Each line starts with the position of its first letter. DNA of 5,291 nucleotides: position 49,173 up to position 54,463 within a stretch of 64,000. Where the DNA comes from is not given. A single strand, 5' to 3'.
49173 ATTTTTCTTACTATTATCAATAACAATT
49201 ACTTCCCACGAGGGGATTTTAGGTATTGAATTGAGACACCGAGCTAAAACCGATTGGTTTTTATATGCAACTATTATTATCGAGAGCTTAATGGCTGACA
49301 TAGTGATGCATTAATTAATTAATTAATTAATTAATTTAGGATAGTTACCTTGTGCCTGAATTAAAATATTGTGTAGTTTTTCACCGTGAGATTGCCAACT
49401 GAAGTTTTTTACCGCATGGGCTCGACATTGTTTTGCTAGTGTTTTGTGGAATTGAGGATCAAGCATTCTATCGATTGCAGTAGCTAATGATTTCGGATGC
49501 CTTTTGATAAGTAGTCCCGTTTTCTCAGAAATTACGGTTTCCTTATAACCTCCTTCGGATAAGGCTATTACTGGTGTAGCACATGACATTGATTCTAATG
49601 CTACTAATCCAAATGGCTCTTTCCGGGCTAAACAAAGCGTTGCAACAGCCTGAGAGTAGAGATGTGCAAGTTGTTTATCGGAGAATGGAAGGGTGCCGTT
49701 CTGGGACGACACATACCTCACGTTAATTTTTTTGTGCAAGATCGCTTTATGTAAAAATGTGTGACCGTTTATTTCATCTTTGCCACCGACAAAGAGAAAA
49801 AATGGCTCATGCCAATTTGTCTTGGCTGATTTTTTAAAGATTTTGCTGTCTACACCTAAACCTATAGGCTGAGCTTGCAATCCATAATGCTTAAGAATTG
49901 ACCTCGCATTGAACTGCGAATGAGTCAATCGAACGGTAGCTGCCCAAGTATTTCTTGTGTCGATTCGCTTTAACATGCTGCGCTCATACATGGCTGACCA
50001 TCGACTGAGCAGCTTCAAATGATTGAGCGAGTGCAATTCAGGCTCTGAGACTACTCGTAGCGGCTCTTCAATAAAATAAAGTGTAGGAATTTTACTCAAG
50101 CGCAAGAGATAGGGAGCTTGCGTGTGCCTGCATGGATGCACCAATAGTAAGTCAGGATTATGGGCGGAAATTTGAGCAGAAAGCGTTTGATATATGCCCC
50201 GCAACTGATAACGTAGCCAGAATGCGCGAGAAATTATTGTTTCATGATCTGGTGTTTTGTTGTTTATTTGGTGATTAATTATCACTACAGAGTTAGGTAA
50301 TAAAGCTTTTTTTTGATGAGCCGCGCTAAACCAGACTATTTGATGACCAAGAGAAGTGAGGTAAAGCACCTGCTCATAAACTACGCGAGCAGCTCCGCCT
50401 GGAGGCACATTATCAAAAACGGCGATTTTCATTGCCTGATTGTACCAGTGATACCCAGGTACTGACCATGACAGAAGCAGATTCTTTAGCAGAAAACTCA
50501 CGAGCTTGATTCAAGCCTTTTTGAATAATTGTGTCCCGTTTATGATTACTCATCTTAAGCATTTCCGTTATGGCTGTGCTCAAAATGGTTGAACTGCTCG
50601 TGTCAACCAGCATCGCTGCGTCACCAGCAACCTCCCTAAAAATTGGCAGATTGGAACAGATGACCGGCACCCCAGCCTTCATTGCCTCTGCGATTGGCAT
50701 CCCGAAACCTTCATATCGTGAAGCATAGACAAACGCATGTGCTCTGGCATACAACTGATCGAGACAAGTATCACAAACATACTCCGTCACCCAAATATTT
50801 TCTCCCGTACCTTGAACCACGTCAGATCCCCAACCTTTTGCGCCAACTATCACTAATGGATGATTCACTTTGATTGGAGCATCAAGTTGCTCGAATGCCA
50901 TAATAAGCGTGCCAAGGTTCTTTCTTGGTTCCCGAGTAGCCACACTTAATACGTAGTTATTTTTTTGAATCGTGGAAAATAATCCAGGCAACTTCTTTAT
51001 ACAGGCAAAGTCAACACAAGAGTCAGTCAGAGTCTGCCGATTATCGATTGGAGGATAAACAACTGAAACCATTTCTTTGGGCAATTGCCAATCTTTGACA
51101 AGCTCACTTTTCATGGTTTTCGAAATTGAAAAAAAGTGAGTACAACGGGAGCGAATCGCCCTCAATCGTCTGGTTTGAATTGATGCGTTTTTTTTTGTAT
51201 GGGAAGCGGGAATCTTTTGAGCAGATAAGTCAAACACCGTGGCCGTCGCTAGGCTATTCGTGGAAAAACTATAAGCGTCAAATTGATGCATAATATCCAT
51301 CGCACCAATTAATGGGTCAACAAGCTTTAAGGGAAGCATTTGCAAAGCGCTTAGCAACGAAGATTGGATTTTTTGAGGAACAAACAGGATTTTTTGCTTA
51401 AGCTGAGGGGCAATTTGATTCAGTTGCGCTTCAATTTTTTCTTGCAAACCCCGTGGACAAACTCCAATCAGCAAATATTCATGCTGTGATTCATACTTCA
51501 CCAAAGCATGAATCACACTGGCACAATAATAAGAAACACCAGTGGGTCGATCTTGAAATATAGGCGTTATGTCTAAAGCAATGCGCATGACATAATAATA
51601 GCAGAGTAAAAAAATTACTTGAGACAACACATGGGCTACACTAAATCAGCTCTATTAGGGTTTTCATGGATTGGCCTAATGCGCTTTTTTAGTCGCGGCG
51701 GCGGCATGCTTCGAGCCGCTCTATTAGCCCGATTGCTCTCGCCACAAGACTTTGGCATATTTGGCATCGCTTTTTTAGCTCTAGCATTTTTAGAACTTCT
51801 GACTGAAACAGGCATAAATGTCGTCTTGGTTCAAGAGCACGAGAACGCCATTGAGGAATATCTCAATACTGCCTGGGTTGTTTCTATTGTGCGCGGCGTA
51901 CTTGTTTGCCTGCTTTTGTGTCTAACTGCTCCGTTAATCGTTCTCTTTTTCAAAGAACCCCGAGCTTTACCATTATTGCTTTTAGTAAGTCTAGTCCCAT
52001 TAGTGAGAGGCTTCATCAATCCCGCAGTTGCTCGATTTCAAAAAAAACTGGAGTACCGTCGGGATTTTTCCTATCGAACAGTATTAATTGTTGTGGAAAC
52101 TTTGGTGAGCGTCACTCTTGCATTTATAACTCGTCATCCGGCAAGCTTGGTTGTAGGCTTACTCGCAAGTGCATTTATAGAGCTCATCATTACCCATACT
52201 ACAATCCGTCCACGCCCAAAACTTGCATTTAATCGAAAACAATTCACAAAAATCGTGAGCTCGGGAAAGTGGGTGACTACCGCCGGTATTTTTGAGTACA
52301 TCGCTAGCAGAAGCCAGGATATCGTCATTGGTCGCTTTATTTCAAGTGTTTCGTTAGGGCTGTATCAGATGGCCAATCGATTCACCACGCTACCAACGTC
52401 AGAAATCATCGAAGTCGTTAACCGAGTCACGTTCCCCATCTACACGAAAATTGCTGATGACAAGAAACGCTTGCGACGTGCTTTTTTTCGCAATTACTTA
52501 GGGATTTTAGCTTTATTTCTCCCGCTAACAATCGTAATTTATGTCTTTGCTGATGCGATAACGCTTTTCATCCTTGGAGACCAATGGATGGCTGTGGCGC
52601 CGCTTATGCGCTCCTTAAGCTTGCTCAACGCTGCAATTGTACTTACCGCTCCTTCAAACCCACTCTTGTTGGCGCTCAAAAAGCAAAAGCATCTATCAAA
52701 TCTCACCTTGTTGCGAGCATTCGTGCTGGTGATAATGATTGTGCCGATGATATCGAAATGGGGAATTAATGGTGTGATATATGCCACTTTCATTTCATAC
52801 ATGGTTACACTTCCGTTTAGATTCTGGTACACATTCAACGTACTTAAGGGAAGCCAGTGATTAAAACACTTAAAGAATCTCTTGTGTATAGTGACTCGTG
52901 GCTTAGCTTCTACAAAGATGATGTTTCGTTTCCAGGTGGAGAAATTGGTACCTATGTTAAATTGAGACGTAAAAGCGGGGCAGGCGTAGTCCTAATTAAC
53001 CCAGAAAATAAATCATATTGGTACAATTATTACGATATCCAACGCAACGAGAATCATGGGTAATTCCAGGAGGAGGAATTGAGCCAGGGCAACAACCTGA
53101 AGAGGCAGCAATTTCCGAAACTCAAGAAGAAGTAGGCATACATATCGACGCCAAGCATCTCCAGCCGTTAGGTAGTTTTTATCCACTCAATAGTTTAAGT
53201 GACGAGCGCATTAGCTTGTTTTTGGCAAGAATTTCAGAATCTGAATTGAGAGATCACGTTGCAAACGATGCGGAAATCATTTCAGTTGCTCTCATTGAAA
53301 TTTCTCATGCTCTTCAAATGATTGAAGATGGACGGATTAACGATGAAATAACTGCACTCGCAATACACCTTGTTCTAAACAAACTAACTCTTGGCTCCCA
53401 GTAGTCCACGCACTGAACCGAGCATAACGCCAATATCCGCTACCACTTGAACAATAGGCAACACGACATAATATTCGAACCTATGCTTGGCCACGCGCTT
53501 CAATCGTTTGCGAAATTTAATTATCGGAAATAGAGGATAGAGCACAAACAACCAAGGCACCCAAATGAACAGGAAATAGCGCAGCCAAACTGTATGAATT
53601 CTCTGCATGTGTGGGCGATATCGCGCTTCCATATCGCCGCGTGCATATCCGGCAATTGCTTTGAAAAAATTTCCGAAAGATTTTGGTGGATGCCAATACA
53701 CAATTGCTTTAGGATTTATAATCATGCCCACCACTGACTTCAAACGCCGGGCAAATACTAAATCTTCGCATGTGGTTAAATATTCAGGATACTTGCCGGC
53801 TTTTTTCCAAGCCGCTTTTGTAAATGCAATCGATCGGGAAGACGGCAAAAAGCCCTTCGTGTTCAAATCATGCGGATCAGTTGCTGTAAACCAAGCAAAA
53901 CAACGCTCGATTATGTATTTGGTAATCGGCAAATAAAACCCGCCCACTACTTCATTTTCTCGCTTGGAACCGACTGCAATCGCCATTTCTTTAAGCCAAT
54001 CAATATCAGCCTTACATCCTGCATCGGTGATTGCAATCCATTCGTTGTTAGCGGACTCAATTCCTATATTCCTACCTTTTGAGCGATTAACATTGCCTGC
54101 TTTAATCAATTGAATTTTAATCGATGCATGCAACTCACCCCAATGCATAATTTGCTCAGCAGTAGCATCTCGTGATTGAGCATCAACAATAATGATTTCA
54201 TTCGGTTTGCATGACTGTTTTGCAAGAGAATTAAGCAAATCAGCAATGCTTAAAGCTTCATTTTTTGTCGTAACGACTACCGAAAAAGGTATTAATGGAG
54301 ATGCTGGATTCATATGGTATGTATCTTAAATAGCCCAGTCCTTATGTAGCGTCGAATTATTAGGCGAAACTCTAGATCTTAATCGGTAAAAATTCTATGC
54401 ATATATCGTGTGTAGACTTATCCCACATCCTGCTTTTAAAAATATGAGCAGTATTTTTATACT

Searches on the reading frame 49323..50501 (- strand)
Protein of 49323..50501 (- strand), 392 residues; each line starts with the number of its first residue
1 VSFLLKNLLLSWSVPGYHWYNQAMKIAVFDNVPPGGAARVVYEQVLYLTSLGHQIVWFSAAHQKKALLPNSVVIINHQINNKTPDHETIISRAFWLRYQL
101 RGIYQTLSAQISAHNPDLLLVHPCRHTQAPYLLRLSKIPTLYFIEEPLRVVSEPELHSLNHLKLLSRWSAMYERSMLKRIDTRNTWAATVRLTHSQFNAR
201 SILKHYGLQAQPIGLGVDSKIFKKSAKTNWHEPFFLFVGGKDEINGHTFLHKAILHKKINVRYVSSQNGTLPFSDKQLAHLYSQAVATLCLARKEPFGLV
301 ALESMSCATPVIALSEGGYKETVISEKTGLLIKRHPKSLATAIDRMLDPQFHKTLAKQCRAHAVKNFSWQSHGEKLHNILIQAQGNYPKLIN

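Call 10: search_protein_families(library=pfam, proteins=[window:49323-50501:-], max_evalue=0.001)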
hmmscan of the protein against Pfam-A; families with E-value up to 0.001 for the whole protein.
window:49323-50501:- (392 aa): 6 families
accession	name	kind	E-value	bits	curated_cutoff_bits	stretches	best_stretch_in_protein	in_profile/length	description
PF00534.26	Glycos_transf_1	-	1.2e-18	67.7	26.4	1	272-354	79-160/172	Glycosyl transferases group 1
PF13692.12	Glyco_trans_1_4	-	4.5e-13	50.1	27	1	261-348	61-141/142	Glycosyl transferases group 1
PF13439.12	Glyco_transf_4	-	4.6e-08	33.7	28.5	1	34-213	1-159/170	Glycosyltransferase Family 4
PF20706.3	GT4-conflict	-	7.2e-06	25.7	26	1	276-371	273-380/385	Family 4 Glycosyltransferase in conflict systems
PF13524.12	Glyco_trans_1_2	-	0.00047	20.6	25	1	274-376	36-142/144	Glycosyl transferase-like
PF13579.12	Glyco_trans_4_4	-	0.00061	20.6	29.7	0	35-182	1-130/158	Glycosyl transferase 4-like domain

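Call 35: search_protein_families(library=ncbifam, proteins=[window:49323-50501:-], max_evalue=0.01)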
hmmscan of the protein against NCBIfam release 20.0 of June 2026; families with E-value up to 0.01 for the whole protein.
window:49323-50501:- (392 aa): 27 families (the best 25 are shown)
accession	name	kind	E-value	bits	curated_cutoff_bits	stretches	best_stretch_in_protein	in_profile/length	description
TIGR02149.1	glgA_Coryne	subfamily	5.1e-17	62.1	302.4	1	275-378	274-385/391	glycogen synthase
TIGR03449.1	mycothiol_MshA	equivalog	5.2e-17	61.8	462.5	1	272-383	291-403/406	D-inositol-3-phosphate glycosyltransferase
TIGR04047.1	MSMEG_0565_glyc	hypoth_equivalog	1.6e-14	53.8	259.85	1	272-372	264-363/373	MSMEG_0565 family glycosyltransferase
NF041876.1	EPS_EpsE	equivalog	6e-14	52.1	400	1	255-375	265-388/389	exopolysaccharide biosynthesis GT4 family glycosyltransferase EpsE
NF053787.1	GlcN_PG_synth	equivalog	1.5e-13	50.3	480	1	275-377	252-353/361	N-acetylglucosaminyl phosphatidylglycerol synthase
TIGR03999.1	thiol_BshA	equivalog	1.1e-12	47.6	273.7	1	276-371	264-361/375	N-acetyl-alpha-D-glucosaminyl L-malate synthase BshA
TIGR02472.1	sucr_P_syn_N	equivalog_domain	5.1e-09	35.5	576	1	292-376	348-434/439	sucrose-phosphate synthase, putative, glycosyltransferase domain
NF012028.0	PRK15484.1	subfamily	6.3e-09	35.4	618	1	292-378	285-373/380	lipopolysaccharide N-acetylglucosaminyltransferase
TIGR03088.1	stp2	hypoth_equivalog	1.9e-07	30.5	409.05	1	297-376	285-366/374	TIGR03088 family PEP-CTERM/XrtA system glycosyltransferase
TIGR02095.1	glgA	subfamily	2.6e-07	29.7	328.45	1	268-377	352-471/477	glycogen/starch synthase, ADP-glucose type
NF041139.1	TreT_Thcocales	equivalog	2.8e-06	26.4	775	1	287-380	316-409/412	trehalose synthase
NF038229.1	Glyco4_Geo_Pelo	equivalog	9.1e-06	24.9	400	1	275-380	228-333/338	GPMC system family 4 glycosyltransferase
NF038298.1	EPS_HpsO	equivalog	9.2e-06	24.7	575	1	291-371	295-375/388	hormogonium polysaccharide biosynthesis glycosyltransferase HpsO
TIGR02470.1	sucr_synth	equivalog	9.4e-06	24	810.4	1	291-378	650-743/784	sucrose synthase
NF047880.1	glyco_SdgA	exception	1.1e-05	24.3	800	1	261-379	366-486/488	serine-aspartate repeat adhesin O-glycosyltransferase SdgA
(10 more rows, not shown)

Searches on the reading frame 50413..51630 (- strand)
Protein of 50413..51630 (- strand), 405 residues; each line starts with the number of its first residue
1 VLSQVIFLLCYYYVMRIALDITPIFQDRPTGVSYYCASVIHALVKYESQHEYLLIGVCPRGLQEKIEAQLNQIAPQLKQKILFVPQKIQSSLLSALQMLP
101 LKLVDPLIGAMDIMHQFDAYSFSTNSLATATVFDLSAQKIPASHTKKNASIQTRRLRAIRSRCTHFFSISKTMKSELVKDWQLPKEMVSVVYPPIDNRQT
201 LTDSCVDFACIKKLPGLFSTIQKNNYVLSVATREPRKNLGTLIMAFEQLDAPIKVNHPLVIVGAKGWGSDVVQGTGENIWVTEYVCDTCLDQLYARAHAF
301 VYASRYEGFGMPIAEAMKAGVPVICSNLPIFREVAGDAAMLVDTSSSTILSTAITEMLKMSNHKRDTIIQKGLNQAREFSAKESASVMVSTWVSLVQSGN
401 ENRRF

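Call 10: search_protein_families(library=pfam, proteins=[window:50413-51630:-], max_evalue=0.001)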
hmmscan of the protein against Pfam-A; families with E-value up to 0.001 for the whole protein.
window:50413-51630:- (405 aa): 4 families
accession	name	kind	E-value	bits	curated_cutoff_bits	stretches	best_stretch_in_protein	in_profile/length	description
PF00534.26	Glycos_transf_1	-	3.1e-25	89.1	26.4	1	222-371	13-168/172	Glycosyl transferases group 1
PF13692.12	Glyco_trans_1_4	-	7e-20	72.2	27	1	227-359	4-141/142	Glycosyl transferases group 1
PF20706.3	GT4-conflict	-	1.2e-06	28.3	26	1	279-327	263-312/385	Family 4 Glycosyltransferase in conflict systems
PF13439.12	Glyco_transf_4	-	1.8e-05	25.2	28.5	1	31-196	3-167/170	Glycosyltransferase Family 4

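Call 35: search_protein_families(library=ncbifam, proteins=[window:50413-51630:-], max_evalue=0.01)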
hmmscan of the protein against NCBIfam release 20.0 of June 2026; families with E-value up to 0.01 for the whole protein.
window:50413-51630:- (405 aa): 22 families
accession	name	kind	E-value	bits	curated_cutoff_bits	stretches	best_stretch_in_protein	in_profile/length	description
TIGR04047.1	MSMEG_0565_glyc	hypoth_equivalog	2.8e-19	69.5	259.85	1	110-390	86-369/373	MSMEG_0565 family glycosyltransferase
NF038295.1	EPS_HpsP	equivalog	4.8e-11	42.3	550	1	221-380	204-367/388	hormogonium polysaccharide biosynthesis glycosyltransferase HpsP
NF053787.1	GlcN_PG_synth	equivalog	1.3e-10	40.7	480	1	223-364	195-330/361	N-acetylglucosaminyl phosphatidylglycerol synthase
NF041876.1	EPS_EpsE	equivalog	4.5e-10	39.3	400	1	291-387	290-388/389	exopolysaccharide biosynthesis GT4 family glycosyltransferase EpsE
TIGR03088.1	stp2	hypoth_equivalog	1e-09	37.9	409.05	1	156-396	129-370/374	TIGR03088 family PEP-CTERM/XrtA system glycosyltransferase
TIGR02149.1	glgA_Coryne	subfamily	3.4e-09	36.3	302.4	1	167-345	149-334/391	glycogen synthase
NF053513.1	Gtran_IagA_BgsA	equivalog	1.7e-07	30.6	460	1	272-388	210-324/333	LTA glycolipid anchor biosynthesis glycosyltransferase, IagA/BgsA family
TIGR03999.1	thiol_BshA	equivalog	2.2e-07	30.1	273.7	1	168-383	150-361/375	N-acetyl-alpha-D-glucosaminyl L-malate synthase BshA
TIGR04157.1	glyco_rSAM_CFB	subfamily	6.3e-07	28.7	400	1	144-340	151-344/406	TIGR04157 family glycosyltransferase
NF007396.0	PRK09922.1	equivalog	1.6e-06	27.3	385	1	294-327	257-290/361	lipopolysaccharide 1,6-galactosyltransferase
NF050063.1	ProtGlycPglJ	equivalog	1.5e-05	24.4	500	1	165-386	147-357/363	N-acetylgalactosamine-N,N'-diacetylbacillosaminyl-diphospho-undecaprenol 4-alpha-N-acetylgalactosaminyltransferase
NF047684.1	TeichurnBiosyTuaC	equivalog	2.4e-05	23.4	550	1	260-393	251-387/391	teichuronic acid biosynthesis protein TuaC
TIGR03449.1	mycothiol_MshA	equivalog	2.5e-05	23.4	462.5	1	286-393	293-401/406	D-inositol-3-phosphate glycosyltransferase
TIGR04348.1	TIGR04348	equivalog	4.8e-05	22.6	300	1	291-329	207-245/310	selenoneine biosynthesis selenosugar synthase SenB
TIGR02472.1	sucr_P_syn_N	equivalog_domain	0.00011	21.2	576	0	299-377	343-422/439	sucrose-phosphate synthase, putative, glycosyltransferase domain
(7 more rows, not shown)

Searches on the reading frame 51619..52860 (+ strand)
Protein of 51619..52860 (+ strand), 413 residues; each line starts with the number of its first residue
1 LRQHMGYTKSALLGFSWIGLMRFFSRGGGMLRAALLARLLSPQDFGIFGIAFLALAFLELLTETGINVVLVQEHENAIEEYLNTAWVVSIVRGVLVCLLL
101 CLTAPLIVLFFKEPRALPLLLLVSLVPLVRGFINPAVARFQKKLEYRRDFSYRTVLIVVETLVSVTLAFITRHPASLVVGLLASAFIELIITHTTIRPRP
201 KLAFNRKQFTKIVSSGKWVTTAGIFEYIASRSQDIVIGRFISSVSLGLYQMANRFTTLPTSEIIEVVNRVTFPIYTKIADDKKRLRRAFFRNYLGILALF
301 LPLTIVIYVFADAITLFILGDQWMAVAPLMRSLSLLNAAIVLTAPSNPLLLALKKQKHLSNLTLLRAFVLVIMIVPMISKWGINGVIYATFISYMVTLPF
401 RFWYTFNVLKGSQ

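Call 10: search_protein_families(library=pfam, proteins=[window:51619-52860:+], max_evalue=0.001)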
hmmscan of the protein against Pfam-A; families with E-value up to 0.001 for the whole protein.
window:51619-52860:+ (413 aa): 2 families
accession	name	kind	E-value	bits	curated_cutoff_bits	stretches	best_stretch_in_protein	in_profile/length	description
PF13440.11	Polysacc_synt_3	-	4.2e-72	243.3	23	1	35-327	1-292/293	Polysaccharide biosynthesis protein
PF01943.22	Polysacc_synt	-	2.2e-32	113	28.2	1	14-278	4-273/274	Polysaccharide biosynthesis protein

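Call 35: search_protein_families(library=ncbifam, proteins=[window:51619-52860:+], max_evalue=0.01)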
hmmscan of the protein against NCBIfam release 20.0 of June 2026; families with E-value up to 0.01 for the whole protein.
window:51619-52860:+ (413 aa): 4 families
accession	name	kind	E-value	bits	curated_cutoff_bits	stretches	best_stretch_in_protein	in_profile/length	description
NF007773.0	PRK10459.1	equivalog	2.8e-45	155.3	273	1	8-402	4-400/492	MOP flippase family protein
NF047674.1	TeichurnBiosyTuaB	equivalog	2.3e-36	125.8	580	1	29-356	26-354/469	teichuronic acid biosynthesis protein TuaB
NF058658.1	Oglyco_Wzx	exception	6.9e-31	107.8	720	1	24-394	23-391/478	O-glycosylation flippase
NF050818.1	PolSacchBiosHfsF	equivalog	1.2e-05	24.6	700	1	29-251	20-245/468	polysaccharide biosynthesis protein HfsF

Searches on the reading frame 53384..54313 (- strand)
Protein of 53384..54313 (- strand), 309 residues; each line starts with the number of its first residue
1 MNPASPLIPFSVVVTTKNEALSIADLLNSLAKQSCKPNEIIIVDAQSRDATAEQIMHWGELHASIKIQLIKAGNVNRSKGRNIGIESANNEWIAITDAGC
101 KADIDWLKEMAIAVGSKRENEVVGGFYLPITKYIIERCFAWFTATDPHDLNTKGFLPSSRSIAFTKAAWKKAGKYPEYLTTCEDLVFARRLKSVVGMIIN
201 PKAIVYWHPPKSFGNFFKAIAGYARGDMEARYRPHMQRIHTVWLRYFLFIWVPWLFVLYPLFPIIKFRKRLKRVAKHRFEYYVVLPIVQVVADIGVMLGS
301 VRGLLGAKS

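Call 11: search_protein_families(library=pfam, proteins=[window:53384-54313:-], max_evalue=0.001)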
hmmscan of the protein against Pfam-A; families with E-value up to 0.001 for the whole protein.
window:53384-54313:- (309 aa): 3 families
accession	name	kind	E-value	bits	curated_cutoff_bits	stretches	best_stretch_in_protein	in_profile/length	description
PF00535.33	Glycos_transf_2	-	2.8e-17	63.6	23.3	1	11-126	1-115/168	Glycosyl transferase family 2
PF13641.12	Glyco_tranf_2_3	-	3.5e-08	34.2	27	1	10-100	3-97/230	Glycosyltransferase like family 2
PF10111.15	Glyco_tranf_2_2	-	2.2e-07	31.1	27.3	1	13-216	3-225/276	Glycosyltransferase like family 2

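Call 35: search_protein_families(library=ncbifam, proteins=[window:53384-54313:-], max_evalue=0.01)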
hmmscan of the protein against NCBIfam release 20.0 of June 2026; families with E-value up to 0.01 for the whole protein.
window:53384-54313:- (309 aa): 17 families
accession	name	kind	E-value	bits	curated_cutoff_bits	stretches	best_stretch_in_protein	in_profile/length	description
NF041875.1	EPS_EpsD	equivalog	2.1e-17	63.5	370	1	11-246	2-246/325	exopolysaccharide biosynthesis glycosyltransferase EpsD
TIGR04283.1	glyco_like_mftF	equivalog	7.8e-17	61.6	182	1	11-204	2-182/221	TIGR04283 family arsenosugar biosynthesis glycosyltransferase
TIGR03965.1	mycofact_glyco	equivalog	6e-14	51.8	280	1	11-242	77-314/467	mycofactocin biosynthesis glycosyltransferase MftF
NF007482.0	PRK10073.1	equivalog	5.5e-11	42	423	1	10-99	8-95/334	glycosyltransferase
TIGR03937.1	PgaC_IcaA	equivalog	3e-09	36.3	422.3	1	10-102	47-138/407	poly-beta-1,6-N-acetyl-D-glucosamine synthase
NF038302.1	EPS_HpsE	equivalog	1e-08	34.5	300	1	9-110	2-107/307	hormogonium polysaccharide biosynthesis glycosyltransferase HpsE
NF045692.1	OglycostaseCruG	equivalog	2e-08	33.6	600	1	10-98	43-136/386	2'-O-glycosyltransferase CruG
NF047683.1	TeichurnBiosyTuaG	equivalog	2.8e-07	30.4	400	1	6-100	6-97/252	teichuronic acid biosynthesis protein TuaG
NF053739.1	GlytfEpsEBac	equivalog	1.5e-05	24.2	450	1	11-124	4-117/265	glycosyltransferase EpsE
NF038299.1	EPS_HpsN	equivalog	5.1e-05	22.4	425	1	10-125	3-117/317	hormogonium polysaccharide biosynthesis glycosyltransferase HpsN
NF050050.1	ProtGlycPglI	equivalog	5.2e-05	22.8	500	1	10-97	4-91/306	GalNAc(5)-diNAcBac-PP-undecaprenol beta-1,3-glucosyltransferase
TIGR03469.1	HpnB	hypoth_equivalog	7.1e-05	22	379.25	1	11-109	47-155/386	hopene-associated glycosyltransferase HpnB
NF010496.0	PRK13915.1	equivalog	0.00014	21.1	262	1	11-60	34-86/307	glucosyl-3-phosphoglycerate synthase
NF041394.1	GtaseAglG_Halo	equivalog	0.00028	20.3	440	1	11-125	4-117/304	glucosyl-dolichyl phosphate glucuronosyltransferase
NF050819.1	PolSacchBiosHfsG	equivalog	0.00054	19.2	500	1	11-132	15-135/302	polysaccharide biosynthesis protein HfsG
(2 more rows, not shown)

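Call 61: search_solved_structures(query=window:53384-54313:-, max_evalue=1)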
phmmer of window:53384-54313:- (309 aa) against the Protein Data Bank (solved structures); distinct sequences matched with E-value up to 1: 14.
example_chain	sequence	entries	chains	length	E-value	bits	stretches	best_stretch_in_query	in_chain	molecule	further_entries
5tze_C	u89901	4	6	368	4.2e-08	36.1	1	9-192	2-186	Glycosyl transferase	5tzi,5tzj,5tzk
5tz8_A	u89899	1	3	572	1.1e-07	34.6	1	9-191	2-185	Glycosyl transferase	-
6yv7_B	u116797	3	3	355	7.4e-06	28.7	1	11-100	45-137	Glycosyl transferase, family 2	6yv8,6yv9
6yv7_A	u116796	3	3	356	7.5e-06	28.7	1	11-100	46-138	Glycosyl transferase, family 2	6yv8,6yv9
8vh7_A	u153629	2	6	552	0.0085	18.6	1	2-97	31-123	Heparosan synthase B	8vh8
8viw_A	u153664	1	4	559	0.0087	18.6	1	2-97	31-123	Heparosan synthase B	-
8bz8_A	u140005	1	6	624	0.012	18.2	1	8-98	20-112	Glycosyltransferase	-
8bz4_A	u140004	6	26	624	0.012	18.2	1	8-98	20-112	Glycosyltransferase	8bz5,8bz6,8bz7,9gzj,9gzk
5hea_A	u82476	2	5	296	0.03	16.8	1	11-102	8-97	Putative glycosyltransferase (GalT1)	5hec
22ao_A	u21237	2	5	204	0.031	16.8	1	6-114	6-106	GmaR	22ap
3bcv_A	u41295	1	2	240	0.21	14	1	8-109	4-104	Putative glycosyltransferase protein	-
2z87_A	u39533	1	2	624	0.44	13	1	10-109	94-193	Chondroitin synthase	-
2z86_A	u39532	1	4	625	0.44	13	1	10-109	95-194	Chondroitin synthase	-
9t9z_A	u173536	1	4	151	0.89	12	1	106-169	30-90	C-type lectin mosGCTL-1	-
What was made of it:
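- Tried and rejected: Its nearest solved relative is TarS (call 61).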
